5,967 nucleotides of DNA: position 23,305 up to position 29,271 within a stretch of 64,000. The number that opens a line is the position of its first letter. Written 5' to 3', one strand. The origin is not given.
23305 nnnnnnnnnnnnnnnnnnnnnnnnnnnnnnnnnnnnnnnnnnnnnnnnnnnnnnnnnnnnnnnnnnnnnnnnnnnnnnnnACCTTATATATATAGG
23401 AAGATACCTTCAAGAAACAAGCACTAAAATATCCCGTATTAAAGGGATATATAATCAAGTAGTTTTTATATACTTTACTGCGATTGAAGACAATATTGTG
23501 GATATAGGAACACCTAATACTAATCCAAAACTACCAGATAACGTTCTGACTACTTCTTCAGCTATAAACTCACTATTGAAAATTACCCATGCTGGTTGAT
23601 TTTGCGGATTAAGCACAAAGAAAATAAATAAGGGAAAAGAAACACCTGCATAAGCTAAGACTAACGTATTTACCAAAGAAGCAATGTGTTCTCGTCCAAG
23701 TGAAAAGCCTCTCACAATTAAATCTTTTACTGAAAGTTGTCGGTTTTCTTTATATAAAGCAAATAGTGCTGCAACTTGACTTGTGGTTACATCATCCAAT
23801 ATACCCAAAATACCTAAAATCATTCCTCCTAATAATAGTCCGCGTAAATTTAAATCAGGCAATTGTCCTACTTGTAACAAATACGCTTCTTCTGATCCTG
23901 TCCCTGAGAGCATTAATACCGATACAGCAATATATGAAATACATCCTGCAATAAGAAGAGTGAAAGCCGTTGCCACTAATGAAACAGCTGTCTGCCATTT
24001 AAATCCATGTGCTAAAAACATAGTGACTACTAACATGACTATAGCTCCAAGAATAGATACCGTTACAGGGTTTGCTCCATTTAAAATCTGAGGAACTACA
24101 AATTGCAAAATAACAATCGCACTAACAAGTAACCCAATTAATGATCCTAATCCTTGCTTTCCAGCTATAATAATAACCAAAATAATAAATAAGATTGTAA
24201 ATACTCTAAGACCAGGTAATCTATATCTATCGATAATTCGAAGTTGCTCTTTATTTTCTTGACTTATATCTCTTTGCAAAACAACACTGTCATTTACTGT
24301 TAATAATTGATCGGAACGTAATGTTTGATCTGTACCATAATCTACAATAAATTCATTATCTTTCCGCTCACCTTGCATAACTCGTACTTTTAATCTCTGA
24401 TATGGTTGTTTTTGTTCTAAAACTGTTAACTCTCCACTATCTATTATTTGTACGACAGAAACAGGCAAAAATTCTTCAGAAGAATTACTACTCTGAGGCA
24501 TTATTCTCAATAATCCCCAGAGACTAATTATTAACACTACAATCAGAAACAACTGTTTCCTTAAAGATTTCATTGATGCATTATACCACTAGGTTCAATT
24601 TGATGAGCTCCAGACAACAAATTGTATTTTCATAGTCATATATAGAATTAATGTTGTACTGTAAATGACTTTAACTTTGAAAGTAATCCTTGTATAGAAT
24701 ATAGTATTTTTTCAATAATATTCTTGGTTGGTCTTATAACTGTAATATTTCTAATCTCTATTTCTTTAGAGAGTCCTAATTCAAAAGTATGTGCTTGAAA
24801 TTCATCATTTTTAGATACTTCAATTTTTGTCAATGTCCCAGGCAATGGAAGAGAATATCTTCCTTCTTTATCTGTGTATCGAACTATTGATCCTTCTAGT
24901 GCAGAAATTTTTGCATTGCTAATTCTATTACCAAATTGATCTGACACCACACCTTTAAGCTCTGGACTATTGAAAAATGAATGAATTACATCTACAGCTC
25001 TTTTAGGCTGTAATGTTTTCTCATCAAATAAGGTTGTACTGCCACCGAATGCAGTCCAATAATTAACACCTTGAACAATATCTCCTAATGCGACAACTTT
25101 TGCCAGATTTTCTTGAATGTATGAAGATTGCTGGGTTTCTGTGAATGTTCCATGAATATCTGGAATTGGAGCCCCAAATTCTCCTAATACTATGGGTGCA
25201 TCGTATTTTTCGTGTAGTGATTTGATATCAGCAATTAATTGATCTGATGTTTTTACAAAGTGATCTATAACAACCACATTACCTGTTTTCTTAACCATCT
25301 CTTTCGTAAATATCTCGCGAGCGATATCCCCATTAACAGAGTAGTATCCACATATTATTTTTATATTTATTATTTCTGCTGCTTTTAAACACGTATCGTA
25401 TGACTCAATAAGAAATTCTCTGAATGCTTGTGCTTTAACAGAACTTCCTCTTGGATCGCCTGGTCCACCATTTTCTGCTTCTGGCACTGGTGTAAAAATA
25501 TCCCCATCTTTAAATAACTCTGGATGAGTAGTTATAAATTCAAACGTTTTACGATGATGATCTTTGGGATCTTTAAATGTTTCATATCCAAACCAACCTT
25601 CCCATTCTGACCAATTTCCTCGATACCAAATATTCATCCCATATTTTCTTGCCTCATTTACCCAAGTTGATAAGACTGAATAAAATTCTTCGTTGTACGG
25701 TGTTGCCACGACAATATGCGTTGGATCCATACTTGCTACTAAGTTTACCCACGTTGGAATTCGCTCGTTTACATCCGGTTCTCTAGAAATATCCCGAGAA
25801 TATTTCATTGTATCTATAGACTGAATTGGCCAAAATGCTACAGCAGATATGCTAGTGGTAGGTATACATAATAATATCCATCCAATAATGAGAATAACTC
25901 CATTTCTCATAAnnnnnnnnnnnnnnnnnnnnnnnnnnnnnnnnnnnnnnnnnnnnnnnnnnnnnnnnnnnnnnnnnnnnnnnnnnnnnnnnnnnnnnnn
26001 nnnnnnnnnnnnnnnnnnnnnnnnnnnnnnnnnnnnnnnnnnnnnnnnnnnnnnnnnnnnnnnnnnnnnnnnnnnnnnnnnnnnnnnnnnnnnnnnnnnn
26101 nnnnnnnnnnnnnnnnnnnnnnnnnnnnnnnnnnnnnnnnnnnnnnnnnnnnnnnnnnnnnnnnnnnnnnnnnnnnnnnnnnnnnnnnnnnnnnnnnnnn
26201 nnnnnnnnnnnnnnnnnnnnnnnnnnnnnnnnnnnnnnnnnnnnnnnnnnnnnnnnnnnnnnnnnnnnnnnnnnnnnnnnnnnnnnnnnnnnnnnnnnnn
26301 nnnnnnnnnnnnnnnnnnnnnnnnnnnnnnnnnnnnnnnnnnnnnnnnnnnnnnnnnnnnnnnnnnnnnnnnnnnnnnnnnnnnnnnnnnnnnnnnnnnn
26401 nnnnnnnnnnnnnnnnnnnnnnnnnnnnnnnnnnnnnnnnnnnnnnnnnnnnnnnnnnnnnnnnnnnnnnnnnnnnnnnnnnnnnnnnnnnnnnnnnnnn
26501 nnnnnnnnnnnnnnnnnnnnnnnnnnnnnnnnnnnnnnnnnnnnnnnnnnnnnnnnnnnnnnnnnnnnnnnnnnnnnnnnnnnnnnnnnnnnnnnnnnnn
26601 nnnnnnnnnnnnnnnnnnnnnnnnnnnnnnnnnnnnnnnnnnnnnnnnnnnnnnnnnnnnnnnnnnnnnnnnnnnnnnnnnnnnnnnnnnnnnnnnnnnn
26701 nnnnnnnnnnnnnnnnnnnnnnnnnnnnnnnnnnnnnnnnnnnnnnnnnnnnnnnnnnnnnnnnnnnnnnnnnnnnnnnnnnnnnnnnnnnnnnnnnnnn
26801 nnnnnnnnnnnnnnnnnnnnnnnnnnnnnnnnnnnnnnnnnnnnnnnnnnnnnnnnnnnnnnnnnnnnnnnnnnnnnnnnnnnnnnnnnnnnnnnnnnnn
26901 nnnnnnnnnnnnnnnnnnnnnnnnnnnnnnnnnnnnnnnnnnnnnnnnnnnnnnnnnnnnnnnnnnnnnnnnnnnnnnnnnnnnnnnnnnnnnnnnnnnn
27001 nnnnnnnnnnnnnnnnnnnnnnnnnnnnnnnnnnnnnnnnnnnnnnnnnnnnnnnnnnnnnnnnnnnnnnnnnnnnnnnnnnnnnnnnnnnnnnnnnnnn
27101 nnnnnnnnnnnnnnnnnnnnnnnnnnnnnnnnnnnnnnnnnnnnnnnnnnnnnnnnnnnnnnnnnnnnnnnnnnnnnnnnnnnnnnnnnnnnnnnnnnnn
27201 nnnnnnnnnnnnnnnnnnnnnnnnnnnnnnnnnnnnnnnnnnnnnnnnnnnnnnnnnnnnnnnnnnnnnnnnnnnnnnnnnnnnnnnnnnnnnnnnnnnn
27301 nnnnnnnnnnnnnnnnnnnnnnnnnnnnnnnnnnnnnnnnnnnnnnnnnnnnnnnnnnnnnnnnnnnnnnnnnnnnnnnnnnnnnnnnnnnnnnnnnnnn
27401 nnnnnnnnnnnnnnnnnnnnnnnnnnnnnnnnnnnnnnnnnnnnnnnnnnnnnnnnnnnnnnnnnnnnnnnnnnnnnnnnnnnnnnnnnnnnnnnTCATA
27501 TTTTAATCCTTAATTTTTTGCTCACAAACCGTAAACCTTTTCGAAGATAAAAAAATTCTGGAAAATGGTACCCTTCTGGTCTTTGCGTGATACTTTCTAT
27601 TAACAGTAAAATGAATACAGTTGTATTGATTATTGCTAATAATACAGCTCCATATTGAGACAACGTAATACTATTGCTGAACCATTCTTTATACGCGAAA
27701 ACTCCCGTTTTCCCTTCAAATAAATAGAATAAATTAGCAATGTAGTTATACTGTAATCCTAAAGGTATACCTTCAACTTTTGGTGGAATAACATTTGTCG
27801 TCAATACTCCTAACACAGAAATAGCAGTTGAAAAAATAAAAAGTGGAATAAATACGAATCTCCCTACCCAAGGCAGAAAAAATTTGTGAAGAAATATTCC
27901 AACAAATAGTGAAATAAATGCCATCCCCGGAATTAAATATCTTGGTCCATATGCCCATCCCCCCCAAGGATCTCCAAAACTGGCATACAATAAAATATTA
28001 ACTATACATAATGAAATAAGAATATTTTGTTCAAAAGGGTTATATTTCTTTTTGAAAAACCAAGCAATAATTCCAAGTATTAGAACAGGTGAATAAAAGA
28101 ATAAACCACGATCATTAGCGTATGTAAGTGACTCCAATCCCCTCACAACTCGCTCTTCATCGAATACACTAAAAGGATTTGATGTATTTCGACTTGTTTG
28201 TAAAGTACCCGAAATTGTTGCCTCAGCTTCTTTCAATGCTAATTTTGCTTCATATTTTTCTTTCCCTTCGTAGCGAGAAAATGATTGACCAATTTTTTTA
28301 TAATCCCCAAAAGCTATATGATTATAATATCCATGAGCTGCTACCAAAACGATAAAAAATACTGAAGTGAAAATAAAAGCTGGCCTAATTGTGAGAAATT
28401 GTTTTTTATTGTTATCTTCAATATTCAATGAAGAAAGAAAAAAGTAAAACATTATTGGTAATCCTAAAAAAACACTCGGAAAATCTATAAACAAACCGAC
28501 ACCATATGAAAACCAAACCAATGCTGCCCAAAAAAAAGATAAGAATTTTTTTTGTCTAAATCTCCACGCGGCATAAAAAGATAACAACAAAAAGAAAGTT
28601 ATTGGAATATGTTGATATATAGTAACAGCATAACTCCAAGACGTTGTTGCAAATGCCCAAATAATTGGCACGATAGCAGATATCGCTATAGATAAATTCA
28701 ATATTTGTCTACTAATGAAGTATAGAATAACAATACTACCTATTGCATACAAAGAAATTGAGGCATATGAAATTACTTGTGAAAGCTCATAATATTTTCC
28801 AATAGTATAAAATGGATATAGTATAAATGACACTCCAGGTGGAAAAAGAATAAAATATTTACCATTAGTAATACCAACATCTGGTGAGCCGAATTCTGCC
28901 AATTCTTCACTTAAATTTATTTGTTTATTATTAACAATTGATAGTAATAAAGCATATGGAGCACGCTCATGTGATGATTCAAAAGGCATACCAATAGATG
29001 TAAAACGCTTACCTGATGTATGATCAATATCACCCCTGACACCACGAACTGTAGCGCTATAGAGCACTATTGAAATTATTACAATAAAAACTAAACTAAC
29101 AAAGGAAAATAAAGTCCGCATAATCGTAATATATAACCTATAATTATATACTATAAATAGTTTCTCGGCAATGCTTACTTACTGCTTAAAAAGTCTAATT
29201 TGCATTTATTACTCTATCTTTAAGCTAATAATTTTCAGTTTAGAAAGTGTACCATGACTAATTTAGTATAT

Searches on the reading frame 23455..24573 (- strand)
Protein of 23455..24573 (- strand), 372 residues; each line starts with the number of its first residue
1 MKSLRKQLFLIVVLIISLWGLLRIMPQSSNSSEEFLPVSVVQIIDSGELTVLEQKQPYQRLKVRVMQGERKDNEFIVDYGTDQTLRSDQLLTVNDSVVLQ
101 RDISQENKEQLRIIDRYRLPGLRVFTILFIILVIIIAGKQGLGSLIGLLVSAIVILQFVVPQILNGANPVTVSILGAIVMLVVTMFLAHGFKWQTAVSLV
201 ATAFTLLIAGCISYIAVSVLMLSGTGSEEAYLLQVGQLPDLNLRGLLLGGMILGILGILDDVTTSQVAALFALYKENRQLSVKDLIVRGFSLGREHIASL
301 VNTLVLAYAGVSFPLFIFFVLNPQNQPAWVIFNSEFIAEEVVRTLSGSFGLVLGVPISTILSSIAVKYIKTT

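Call 8: search_protein_families(library=pfam, proteins=[window:23455-24573:-], max_evalue=0.001)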
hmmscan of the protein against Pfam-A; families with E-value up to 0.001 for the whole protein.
window:23455-24573:- (372 aa): 1 family
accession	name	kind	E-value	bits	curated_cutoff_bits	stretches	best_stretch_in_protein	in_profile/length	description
PF07907.16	YibE_F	-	5.4e-65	219.7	27.2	1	124-363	3-240/241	YibE/F-like protein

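Call 23: find_encoding_contigs(protein=window:23455-24573:-, flank=10000, max_places=10)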
Protein window:23455-24573:- (372 aa): 23 contigs read that carry it; 10 places shown.
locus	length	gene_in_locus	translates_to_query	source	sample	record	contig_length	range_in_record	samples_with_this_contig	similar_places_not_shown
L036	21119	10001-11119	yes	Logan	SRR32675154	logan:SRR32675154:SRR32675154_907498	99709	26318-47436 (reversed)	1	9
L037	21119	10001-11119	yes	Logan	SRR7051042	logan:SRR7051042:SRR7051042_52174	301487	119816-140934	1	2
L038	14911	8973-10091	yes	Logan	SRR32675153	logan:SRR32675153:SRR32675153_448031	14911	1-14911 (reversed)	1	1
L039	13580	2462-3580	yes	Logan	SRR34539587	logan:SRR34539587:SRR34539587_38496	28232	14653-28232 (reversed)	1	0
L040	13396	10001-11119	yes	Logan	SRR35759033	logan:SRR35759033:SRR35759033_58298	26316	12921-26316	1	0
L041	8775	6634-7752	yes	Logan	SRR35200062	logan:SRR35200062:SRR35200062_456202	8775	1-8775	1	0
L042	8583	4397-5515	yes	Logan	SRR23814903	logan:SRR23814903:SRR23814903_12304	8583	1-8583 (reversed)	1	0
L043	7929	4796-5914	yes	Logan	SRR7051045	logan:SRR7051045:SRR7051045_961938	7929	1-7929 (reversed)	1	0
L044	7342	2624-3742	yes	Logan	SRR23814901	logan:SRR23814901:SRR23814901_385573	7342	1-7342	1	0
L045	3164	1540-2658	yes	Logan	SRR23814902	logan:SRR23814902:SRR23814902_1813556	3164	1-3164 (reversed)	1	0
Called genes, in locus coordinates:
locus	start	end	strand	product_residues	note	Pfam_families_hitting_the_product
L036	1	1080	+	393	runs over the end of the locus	PF13439:Glyco_transf_4, PF00534:Glycos_transf_1, PF13692:Glyco_trans_1_4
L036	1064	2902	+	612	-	PF00535:Glycos_transf_2, PF10111:Glyco_tranf_2_2 (weak), PF13641:Glyco_tranf_2_3, PF13506:Glyco_transf_21 (faint), PF13632:Glyco_trans_2_3 (faint), PF00535:Glycos_transf_2, PF13641:Glyco_tranf_2_3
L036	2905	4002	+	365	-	PF13439:Glyco_transf_4, PF20706:GT4-conflict, PF00534:Glycos_transf_1, PF13692:Glyco_trans_1_4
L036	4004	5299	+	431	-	PF04230:PS_pyruv_trans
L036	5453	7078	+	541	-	-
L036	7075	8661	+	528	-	-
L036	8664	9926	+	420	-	-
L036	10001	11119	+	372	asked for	PF07907:YibE_F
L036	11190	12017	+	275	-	-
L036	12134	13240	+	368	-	PF22633:F5_F8_type_C_2 (faint), PF00041:fn3, PF25814:fn3_SORL1 (weak)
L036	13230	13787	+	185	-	PF04203:Sortase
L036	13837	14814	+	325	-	PF00188:CAP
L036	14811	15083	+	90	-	-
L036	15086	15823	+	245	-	PF00483:NTP_transferase, PF12804:NTP_transf_3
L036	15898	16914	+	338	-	PF01073:3Beta_HSD, PF01370:Epimerase, PF02719:Polysacc_synt_2, PF04321:RmlD_sub_bind, PF07993:NAD_binding_4, PF13460:NAD_binding_10, PF16363:GDP_Man_Dehyd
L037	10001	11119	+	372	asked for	PF07907:YibE_F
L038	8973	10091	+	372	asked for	PF07907:YibE_F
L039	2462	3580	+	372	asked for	PF07907:YibE_F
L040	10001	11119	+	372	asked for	PF07907:YibE_F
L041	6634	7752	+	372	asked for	PF07907:YibE_F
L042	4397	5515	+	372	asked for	PF07907:YibE_F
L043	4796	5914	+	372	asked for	PF07907:YibE_F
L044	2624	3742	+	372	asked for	PF07907:YibE_F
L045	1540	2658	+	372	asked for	PF07907:YibE_F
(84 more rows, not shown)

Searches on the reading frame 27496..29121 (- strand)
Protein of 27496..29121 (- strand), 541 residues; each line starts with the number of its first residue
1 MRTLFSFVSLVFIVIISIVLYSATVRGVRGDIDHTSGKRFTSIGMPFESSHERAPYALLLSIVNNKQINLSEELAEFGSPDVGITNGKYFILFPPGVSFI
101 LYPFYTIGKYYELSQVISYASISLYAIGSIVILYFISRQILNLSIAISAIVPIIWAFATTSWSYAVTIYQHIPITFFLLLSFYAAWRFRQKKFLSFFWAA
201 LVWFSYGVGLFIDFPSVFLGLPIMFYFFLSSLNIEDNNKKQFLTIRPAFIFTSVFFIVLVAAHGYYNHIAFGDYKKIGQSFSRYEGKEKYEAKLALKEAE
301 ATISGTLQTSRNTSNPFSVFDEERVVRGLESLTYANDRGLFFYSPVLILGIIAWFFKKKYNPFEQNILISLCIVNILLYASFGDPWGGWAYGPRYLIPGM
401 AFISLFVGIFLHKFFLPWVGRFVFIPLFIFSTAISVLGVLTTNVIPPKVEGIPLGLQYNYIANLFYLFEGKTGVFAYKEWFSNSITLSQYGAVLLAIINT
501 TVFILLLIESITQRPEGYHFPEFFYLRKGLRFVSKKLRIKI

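Call 4: search_protein_families(library=pfam, proteins=[window:27496-29121:-], max_evalue=0.001)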
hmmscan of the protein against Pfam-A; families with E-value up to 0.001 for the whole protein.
window:27496-29121:- (541 aa): 0 families

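Call 20: search_protein_families(library=pfam, proteins=[window:27496-29121:-], max_evalue=0.1)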
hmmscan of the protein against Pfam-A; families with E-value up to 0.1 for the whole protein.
window:27496-29121:- (541 aa): 0 families

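Call 56: search_solved_structures(query=window:27496-29121:-, max_evalue=1)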
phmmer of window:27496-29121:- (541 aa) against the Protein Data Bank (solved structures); distinct sequences matched with E-value up to 1: 0.

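Call 65: predict_structure(protein=window:27496-29121:-)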
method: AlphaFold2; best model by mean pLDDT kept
length: 541 residues; sequences in the alignment: 1
mean_pLDDT: 43.7   pTM: 0.25
mean pLDDT of the five models: 43.7, 42.5, 41.5, 39.1, 38.5
residues with pLDDT >= 90: 0; 70-90: 1; 50-70: 124; < 50: 416
segments of 3 or more residues with pLDDT < 50: 14-80, 82-90, 94-103, 116-127, 129-175, 189-191, 201-220, 222-224, 233-244, 246-345, 379-398, 438-501, 509-511, 513-541
pLDDT, mean of each block of 10 residues (from residue 1): 58 49 36 33 32 36 34 35 43 42 48 51 46 44 44 40 40 50 54 51 43 41 49 45 45 46 40 33 37 43 36 32 35 33 48 62 59 51 37 44 57 58 57 51 39 35 39 34 40 48 50 45 45 40 34
secondary structure, 60 per line:
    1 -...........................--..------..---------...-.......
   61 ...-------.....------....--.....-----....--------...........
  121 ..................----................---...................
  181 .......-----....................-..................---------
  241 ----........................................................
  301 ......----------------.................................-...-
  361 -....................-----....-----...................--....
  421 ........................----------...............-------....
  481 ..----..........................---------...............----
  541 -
elements in order: H2-28 H54-63 H71-75 E82-85 E88-92 H98-101 E110-112 H113-138 H143-158 H162-187 H193-212 H214-231 H245-306 H323-355 H362-381 H387-390 H396-414 H417-444 H455-469 H477-482 H487-512 H522-536
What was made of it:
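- Tried and rejected: Single-sequence AlphaFold2 of the 541-aa protein: pLDDT 43.7, unusable, so no fold search was run (call 65).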

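Call 68: search_solved_structures(query=A1, max_evalue=10)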
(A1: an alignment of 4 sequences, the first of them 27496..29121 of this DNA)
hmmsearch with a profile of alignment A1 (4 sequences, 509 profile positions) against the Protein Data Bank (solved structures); distinct sequences matched with E-value up to 10: 0.
